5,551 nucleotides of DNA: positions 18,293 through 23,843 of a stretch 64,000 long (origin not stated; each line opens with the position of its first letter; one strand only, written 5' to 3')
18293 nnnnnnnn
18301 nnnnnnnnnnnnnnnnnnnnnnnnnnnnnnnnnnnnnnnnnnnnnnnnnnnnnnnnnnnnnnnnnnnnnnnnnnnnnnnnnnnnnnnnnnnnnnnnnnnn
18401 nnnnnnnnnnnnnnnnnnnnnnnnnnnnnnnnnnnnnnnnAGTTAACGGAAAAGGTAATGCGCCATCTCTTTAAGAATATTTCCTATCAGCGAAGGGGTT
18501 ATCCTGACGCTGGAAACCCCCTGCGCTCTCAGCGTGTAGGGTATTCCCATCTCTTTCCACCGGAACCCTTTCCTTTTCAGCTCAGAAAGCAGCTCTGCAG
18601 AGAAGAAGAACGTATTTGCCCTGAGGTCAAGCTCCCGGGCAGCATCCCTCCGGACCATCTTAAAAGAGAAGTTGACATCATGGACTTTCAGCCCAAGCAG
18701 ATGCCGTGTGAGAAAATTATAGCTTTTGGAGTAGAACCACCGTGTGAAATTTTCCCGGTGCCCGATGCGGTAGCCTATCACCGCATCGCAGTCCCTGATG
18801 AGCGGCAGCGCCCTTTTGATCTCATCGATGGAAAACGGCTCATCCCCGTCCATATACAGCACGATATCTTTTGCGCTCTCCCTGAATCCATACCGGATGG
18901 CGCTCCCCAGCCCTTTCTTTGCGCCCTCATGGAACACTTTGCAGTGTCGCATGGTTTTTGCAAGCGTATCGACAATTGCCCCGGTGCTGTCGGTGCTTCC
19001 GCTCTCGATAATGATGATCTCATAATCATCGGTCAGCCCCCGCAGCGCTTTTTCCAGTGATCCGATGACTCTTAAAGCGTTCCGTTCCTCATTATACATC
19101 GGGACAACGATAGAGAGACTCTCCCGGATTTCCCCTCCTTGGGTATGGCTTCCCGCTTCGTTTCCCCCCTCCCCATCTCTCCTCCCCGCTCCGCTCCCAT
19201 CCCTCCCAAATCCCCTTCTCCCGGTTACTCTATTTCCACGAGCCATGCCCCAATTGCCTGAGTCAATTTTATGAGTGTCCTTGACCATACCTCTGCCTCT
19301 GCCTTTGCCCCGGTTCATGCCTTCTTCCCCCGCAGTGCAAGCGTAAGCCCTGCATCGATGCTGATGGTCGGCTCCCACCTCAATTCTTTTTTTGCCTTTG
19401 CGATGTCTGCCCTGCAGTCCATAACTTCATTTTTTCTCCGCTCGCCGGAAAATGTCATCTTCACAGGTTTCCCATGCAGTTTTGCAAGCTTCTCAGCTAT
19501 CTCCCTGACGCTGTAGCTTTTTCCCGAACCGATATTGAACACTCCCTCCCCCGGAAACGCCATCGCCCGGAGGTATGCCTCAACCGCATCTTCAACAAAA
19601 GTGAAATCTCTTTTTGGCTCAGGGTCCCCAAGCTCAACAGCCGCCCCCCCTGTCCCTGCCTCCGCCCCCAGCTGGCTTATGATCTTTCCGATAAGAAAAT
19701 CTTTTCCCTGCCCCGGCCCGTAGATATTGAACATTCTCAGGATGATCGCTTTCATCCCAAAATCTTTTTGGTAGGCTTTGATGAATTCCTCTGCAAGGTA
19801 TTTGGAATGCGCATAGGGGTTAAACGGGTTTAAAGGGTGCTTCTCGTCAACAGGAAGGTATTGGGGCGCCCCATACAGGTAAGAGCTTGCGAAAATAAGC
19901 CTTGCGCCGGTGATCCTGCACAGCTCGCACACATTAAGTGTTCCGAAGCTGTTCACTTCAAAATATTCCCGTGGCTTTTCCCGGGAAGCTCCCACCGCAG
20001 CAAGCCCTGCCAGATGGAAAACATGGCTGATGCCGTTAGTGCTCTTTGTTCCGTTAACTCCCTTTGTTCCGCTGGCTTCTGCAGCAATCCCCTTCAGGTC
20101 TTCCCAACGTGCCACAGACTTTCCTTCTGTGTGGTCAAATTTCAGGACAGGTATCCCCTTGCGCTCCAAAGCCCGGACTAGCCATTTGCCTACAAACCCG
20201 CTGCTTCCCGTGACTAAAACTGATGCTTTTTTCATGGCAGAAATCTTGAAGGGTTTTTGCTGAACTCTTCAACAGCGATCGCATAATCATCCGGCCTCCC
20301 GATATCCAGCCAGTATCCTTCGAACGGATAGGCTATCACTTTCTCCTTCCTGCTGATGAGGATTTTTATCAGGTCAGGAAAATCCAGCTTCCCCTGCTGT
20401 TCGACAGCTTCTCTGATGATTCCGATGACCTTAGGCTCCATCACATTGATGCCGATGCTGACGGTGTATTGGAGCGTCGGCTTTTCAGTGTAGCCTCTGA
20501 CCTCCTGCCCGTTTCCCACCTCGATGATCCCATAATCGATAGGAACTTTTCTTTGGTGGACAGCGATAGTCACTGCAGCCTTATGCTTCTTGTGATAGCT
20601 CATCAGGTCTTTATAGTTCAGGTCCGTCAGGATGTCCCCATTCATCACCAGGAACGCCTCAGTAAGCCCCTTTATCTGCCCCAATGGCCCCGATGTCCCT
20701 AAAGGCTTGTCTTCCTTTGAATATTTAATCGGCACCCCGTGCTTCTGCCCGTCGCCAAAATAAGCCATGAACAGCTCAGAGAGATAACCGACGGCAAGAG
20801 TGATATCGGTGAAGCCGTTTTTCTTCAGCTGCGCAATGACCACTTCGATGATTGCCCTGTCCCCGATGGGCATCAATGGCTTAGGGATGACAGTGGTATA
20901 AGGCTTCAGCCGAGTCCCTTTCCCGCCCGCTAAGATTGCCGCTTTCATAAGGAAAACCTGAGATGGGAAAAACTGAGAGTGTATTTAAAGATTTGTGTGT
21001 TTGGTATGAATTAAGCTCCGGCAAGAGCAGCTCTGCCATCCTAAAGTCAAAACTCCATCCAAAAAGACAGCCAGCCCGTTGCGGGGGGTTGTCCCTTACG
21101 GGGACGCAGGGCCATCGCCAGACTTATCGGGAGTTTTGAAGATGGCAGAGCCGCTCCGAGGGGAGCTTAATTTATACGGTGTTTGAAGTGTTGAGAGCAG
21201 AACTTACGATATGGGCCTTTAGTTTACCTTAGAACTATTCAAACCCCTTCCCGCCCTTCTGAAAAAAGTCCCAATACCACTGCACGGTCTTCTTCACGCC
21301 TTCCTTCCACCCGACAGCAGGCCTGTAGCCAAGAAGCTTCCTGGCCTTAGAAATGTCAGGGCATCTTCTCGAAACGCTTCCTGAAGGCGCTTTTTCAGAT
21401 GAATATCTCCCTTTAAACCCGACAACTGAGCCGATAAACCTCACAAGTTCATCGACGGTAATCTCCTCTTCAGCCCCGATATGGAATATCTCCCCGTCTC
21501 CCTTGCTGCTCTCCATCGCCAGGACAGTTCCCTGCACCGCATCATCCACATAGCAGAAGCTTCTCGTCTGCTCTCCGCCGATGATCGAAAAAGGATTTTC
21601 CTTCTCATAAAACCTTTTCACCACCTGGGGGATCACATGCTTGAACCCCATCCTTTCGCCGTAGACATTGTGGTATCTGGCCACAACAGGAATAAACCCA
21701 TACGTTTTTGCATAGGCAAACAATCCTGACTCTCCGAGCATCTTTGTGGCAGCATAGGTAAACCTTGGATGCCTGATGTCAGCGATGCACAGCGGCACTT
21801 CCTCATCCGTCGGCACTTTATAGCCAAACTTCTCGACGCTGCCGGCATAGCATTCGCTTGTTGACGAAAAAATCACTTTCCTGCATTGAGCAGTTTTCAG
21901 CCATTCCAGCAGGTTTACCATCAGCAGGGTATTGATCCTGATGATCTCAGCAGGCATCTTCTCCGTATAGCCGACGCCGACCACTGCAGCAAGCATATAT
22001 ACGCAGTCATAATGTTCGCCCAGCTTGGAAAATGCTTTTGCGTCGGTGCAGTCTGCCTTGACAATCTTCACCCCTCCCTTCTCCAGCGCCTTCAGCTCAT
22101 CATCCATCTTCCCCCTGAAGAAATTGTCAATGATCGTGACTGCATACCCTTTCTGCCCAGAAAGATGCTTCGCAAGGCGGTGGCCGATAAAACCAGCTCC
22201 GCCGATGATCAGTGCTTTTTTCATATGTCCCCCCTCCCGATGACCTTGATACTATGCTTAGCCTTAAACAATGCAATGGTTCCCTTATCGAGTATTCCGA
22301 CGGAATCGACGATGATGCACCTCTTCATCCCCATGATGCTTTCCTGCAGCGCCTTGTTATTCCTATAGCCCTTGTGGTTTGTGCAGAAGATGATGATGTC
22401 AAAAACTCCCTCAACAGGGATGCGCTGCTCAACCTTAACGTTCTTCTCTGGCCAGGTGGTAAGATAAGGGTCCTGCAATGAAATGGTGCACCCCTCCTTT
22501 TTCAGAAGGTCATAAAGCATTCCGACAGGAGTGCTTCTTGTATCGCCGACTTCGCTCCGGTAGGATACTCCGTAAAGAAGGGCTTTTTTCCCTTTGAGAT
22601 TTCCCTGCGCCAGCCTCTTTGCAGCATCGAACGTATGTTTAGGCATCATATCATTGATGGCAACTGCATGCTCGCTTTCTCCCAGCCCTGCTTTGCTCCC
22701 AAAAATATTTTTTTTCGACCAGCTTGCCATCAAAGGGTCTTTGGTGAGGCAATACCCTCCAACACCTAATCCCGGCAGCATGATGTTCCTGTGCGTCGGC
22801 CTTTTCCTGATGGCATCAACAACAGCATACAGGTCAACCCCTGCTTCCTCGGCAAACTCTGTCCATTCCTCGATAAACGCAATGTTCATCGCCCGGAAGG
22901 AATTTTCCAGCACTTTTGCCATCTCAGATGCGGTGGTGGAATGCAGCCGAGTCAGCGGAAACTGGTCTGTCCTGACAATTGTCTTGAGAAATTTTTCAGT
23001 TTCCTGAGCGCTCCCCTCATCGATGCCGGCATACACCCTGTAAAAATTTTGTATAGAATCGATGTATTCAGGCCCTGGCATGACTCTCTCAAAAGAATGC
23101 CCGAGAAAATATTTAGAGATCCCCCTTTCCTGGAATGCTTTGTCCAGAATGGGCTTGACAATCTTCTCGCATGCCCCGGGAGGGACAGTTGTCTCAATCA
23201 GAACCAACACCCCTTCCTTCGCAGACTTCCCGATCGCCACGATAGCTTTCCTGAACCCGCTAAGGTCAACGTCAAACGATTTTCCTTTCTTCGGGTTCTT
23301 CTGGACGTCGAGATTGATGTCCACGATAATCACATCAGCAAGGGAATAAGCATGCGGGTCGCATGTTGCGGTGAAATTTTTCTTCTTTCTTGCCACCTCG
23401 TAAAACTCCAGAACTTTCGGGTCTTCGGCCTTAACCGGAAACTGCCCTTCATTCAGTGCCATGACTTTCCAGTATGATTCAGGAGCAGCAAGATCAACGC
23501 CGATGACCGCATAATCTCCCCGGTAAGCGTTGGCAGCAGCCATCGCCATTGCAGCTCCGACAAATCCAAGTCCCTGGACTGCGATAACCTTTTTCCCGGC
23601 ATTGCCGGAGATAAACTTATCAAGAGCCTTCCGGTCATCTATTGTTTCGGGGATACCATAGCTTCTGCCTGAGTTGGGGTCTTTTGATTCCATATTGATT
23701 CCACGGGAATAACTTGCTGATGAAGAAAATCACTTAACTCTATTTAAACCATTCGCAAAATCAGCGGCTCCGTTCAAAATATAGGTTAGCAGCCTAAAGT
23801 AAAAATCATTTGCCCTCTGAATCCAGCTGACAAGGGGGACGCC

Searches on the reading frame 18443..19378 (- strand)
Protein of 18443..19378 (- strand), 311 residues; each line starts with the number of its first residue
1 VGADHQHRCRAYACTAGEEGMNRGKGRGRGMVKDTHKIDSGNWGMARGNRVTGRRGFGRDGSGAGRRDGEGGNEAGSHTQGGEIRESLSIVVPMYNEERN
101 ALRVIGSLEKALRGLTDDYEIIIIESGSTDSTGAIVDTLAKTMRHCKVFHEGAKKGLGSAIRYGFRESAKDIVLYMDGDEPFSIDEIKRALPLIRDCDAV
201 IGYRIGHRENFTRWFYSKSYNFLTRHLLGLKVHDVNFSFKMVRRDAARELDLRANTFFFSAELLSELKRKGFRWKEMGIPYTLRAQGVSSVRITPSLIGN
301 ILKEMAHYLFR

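Call 9: search_protein_families(library=pfam, proteins=[window:18443-19378:-], max_evalue=0.001)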
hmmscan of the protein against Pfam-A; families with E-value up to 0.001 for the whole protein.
window:18443-19378:- (311 aa): 3 families
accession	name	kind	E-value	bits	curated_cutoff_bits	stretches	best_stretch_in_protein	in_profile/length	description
PF00535.33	Glycos_transf_2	-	1.2e-28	100.6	23.3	1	89-250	1-167/168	Glycosyl transferase family 2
PF10111.15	Glyco_tranf_2_2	-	6.9e-07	29.5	27.3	1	89-195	1-107/276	Glycosyltransferase like family 2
PF13641.12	Glyco_tranf_2_3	-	0.00025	21.6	27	1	88-268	3-175/230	Glycosyltransferase like family 2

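Call 23: search_protein_families(library=ncbifam, proteins=[window:18443-19378:-], max_evalue=0.01)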
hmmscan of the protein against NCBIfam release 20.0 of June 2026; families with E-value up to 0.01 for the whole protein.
window:18443-19378:- (311 aa): 18 families
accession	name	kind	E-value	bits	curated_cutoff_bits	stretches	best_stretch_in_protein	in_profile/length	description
NF047588.1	GlcsyltransPgfSStrep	equivalog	1.7e-15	57.1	500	1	88-287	3-201/308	glycosyltransferase PgfS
TIGR03937.1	PgaC_IcaA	equivalog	4.9e-15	55.4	422.3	1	85-180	44-136/407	poly-beta-1,6-N-acetyl-D-glucosamine synthase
TIGR04182.1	glyco_TIGR04182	equivalog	6.6e-14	52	325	1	89-288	3-197/293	S-layer glycoprotein N-glycosyltransferase AglJ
NF007986.1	PRK10714.1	equivalog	9.8e-13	47.8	529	1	87-245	7-167/316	undecaprenyl-phosphate 4-deoxy-4-formamido-L-arabinose transferase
NF041391.1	DPhHxTase_Halo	equivalog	2.4e-12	46.3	375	1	95-285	4-187/213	dolichyl-phosphate hexose transferase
NF007482.0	PRK10073.1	equivalog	7.9e-10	38.2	423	1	86-181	6-97/334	glycosyltransferase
TIGR04283.1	glyco_like_mftF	equivalog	3e-09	36.8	182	1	88-202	1-105/221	TIGR04283 family arsenosugar biosynthesis glycosyltransferase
NF010496.0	PRK13915.1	equivalog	8.7e-09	34.9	262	1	86-179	31-126/307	glucosyl-3-phosphoglycerate synthase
NF058614.1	PPMAGASynPpgS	equivalog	3.5e-08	33.1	370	1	90-277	4-192/226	polyprenyl-phospho-N-acetylgalactosaminyl synthase PpgS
NF041875.1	EPS_EpsD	equivalog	9.9e-08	31.7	370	1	88-189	1-99/325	exopolysaccharide biosynthesis glycosyltransferase EpsD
NF038302.1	EPS_HpsE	equivalog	1.9e-07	30.4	300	1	88-188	3-105/307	hormogonium polysaccharide biosynthesis glycosyltransferase HpsE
NF047683.1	TeichurnBiosyTuaG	equivalog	4.8e-07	29.7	400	1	85-198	5-115/252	teichuronic acid biosynthesis protein TuaG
TIGR03965.1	mycofact_glyco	equivalog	8.1e-06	25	280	1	85-179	73-164/467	mycofactocin biosynthesis glycosyltransferase MftF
NF038299.1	EPS_HpsN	equivalog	0.00028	20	425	1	87-180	2-92/317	hormogonium polysaccharide biosynthesis glycosyltransferase HpsN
NF050050.1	ProtGlycPglI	equivalog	0.0017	17.7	500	1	87-181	3-95/306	GalNAc(5)-diNAcBac-PP-undecaprenol beta-1,3-glucosyltransferase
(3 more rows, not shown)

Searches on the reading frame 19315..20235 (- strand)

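Call 9: search_protein_families(library=pfam, proteins=[window:19315-20235:-], max_evalue=0.001)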
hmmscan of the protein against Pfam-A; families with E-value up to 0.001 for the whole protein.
window:19315-20235:- (306 aa): 6 families
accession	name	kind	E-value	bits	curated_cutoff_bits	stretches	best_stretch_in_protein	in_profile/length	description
PF01370.27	Epimerase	-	8.3e-53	179.7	20.9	1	6-236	1-240/240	NAD dependent epimerase/dehydratase family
PF16363.11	GDP_Man_Dehyd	-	2.6e-52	178.8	27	1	7-297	1-329/332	GDP-mannose 4,6 dehydratase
PF04321.23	RmlD_sub_bind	-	2.1e-16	60.3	27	1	6-182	3-161/287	RmlD substrate binding domain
PF01073.25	3Beta_HSD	-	5.4e-15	55.6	22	1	7-224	1-228/280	3-beta hydroxysteroid dehydrogenase/isomerase family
PF07993.18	NAD_binding_4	-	2.7e-10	40.3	20.1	1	66-173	86-209/258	Male sterility protein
PF02719.21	Polysacc_synt_2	-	4.4e-10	39.6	20.2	1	6-265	1-263/293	Polysaccharide biosynthesis protein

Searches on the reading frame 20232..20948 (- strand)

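Call 9: search_protein_families(library=pfam, proteins=[window:20232-20948:-], max_evalue=0.001)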
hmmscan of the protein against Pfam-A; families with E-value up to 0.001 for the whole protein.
window:20232-20948:- (238 aa): 2 families
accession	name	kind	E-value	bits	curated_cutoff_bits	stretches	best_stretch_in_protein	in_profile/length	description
PF00483.29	NTP_transferase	-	2.4e-41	142.4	21.2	1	2-227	1-240/245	Nucleotidyl transferase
PF12804.13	NTP_transf_3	-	3.7e-09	37.4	27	1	3-134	1-126/160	MobA-like NTP transferase domain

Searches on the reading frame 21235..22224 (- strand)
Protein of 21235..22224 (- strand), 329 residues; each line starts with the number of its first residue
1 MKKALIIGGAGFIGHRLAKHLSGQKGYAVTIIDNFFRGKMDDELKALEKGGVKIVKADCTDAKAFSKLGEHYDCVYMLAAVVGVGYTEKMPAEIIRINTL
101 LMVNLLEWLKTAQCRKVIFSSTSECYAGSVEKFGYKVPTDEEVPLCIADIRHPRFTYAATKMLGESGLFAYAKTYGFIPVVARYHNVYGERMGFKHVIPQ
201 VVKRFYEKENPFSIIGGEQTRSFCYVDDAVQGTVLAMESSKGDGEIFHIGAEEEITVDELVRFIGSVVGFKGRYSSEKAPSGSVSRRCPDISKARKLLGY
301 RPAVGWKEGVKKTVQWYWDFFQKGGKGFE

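Call 9: search_protein_families(library=pfam, proteins=[window:21235-22224:-], max_evalue=0.001)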
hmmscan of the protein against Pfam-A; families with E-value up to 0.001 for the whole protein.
window:21235-22224:- (329 aa): 8 families
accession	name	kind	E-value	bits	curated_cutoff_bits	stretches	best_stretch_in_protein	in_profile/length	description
PF01370.27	Epimerase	-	5e-48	164.1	20.9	1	4-250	1-240/240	NAD dependent epimerase/dehydratase family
PF16363.11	GDP_Man_Dehyd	-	3.7e-38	132.3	27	1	5-313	1-332/332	GDP-mannose 4,6 dehydratase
PF01073.25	3Beta_HSD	-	1.7e-12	47.4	22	1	5-238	1-230/280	3-beta hydroxysteroid dehydrogenase/isomerase family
PF02719.21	Polysacc_synt_2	-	8.5e-12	45.3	20.2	1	5-123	2-129/293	Polysaccharide biosynthesis protein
PF04321.23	RmlD_sub_bind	-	7.9e-10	38.7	27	1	3-267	2-230/287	RmlD substrate binding domain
PF13460.12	NAD_binding_10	-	2.7e-07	31.1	27.2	1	8-130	1-106/184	NAD(P)H-binding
PF07993.18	NAD_binding_4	-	1.9e-06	27.7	20.1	1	33-191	44-211/258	Male sterility protein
PF05368.20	NmrA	-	0.00035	20.7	27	1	2-85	3-79/298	NmrA-like family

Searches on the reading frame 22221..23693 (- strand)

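Call 9: search_protein_families(library=pfam, proteins=[window:22221-23693:-], max_evalue=0.001)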
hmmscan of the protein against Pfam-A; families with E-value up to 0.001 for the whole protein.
window:22221-23693:- (490 aa): 3 families
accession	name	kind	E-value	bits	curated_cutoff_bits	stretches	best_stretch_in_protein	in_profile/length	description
PF00984.24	UDPG_MGDP_dh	-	1.2e-18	67.5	25.4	1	255-327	2-75/94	UDP-glucose/GDP-mannose dehydrogenase family, central domain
PF03721.20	UDPG_MGDP_dh_N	-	4.4e-18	66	27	1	37-231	3-182/187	UDP-glucose/GDP-mannose dehydrogenase family, NAD binding domain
PF03720.21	UDPG_MGDP_dh_C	-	9.5e-12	45.6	30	1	373-469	2-102/103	UDP-glucose/GDP-mannose dehydrogenase family, UDP binding domain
